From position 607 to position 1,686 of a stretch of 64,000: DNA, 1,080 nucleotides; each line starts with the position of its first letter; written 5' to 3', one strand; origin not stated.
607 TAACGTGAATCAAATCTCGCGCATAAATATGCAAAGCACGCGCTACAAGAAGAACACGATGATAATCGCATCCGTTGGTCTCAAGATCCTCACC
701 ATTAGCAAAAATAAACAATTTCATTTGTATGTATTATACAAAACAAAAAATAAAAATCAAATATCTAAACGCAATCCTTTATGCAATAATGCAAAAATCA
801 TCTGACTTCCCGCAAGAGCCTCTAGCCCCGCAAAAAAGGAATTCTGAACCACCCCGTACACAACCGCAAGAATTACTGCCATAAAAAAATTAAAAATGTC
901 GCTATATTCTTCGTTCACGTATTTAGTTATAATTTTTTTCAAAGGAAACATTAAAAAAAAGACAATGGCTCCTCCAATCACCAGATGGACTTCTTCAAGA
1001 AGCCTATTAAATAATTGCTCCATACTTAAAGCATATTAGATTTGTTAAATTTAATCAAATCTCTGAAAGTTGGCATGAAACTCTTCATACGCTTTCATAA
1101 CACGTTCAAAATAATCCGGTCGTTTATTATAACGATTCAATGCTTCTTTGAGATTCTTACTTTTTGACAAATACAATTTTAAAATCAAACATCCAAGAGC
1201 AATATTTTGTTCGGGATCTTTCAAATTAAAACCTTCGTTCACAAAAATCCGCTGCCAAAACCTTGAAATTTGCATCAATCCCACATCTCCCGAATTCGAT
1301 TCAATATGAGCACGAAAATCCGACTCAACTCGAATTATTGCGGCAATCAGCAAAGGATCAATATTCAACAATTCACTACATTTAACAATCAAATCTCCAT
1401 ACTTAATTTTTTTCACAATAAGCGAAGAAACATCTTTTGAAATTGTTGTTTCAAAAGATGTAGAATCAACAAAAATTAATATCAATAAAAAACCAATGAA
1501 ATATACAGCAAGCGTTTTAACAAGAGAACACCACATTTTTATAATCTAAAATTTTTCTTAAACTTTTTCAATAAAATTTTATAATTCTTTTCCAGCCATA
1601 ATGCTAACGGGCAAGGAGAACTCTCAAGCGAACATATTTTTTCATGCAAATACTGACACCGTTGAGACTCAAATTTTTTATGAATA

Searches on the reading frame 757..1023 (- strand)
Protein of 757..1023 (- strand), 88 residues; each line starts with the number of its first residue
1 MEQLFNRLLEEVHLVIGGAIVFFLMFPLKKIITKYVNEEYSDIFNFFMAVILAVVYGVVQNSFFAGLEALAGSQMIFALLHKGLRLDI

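Call 27: search_protein_families(library=ncbifam, proteins=[window:757-1023:-], max_evalue=1)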
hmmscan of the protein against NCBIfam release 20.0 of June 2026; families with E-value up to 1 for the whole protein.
window:757-1023:- (88 aa): 1 family
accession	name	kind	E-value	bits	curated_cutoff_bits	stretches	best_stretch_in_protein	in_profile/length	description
NF002765.0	PRK02833.1-3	equivalog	0.059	13.4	145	1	8-55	49-97/136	phosphate-starvation-inducible protein PsiE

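Call 78: search_protein_families(library=phrogs, proteins=[window:757-1023:-], max_evalue=0.001)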
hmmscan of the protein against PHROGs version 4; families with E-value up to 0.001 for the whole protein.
window:757-1023:- (88 aa): 0 families

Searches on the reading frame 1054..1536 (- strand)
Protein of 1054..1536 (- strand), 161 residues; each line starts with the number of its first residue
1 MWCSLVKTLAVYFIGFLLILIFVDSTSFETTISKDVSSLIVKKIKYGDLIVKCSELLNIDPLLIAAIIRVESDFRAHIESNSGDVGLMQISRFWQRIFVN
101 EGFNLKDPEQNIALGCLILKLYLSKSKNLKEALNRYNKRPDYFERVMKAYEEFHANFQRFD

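Call 4: search_protein_families(library=pfam, proteins=[window:1054-1536:-], max_evalue=1)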
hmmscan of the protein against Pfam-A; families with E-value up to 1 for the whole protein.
window:1054-1536:- (161 aa): 3 families
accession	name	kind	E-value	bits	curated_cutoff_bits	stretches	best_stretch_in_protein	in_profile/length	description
PF01464.25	SLT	-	2.1e-14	53.5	21.3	1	54-140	7-98/117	Transglycosylase SLT domain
PF19489.4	SLT_4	-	0.082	13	27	1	17-82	5-70/184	Transglycosylase SLT domain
PF12652.12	CotJB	-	0.2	12.3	29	1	119-152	17-50/76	CotJB protein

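Call 5: search_protein_families(library=phrogs, proteins=[window:1054-1536:-], max_evalue=1)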
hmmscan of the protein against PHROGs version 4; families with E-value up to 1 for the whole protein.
window:1054-1536:- (161 aa): 17 families
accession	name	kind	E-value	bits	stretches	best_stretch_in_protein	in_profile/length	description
phrog_32437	-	unknown function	1.2e-08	36.2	1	53-138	79-168/205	-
phrog_2013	-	tail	3.2e-08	33.8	1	50-137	472-560/657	lytic tail protein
phrog_14342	-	tail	6e-08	33.7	1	57-145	152-239/272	lytic tail fiber protein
phrog_38211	-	other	1.3e-07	32.3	1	58-137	66-145/219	transglycosylase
phrog_13449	-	other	5e-07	30.5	1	46-137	7-96/269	transglycosylase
phrog_669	-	lysis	1.1e-06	27.3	1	45-150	917-1030/1946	endolysin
phrog_19349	-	unknown function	3.1e-06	28.1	1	54-136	78-163/204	-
phrog_342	-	head and packaging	1.6e-05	24.1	1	42-140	11-112/1235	internal virion protein with endolysin domain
phrog_12507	-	other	3.3e-05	24.9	1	50-120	14-84/260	transglycosylase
phrog_28981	-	other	7.6e-05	23.5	1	45-120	90-166/210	transglycosylase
phrog_4067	-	other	0.00017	21.1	1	29-116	653-750/980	transglycosylase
phrog_28014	-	unknown function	0.0014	19.3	1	50-131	38-116/224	-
phrog_28504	-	tail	0.0014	18.5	1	49-144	236-331/597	lytic tail fiber protein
phrog_19890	-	unknown function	0.0026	18.2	1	59-137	123-207/248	-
phrog_24152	-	unknown function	0.0066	15.4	1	45-138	764-845/1022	-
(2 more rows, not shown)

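Call 58: find_related_loci(query=window:1054-1536:-, collection=viral_contigs, flank=6000)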
Query window:1054-1536:- (161 aa) in viral_contigs; peptide patterns used: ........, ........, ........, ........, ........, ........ (x = any residue, [..] = any of these).
2 stretches matched a pattern, but none encodes a relative of the query by tblastn (E <= 1e-3).

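Call 87: find_homologous_proteins(query=window:1054-1536:-, max_evalue=1e-10)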
Query window:1054-1536:- (161 aa): 1 proteins with E <= 1e-10 among 73 candidates.
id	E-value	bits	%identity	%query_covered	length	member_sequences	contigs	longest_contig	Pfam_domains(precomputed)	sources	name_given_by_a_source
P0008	9.8e-92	323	93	100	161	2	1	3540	PF01464.26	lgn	-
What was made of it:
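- Tried and rejected: SLT has only its own strain variant at E ≤ 1e-10 in the large protein collection (call 87).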
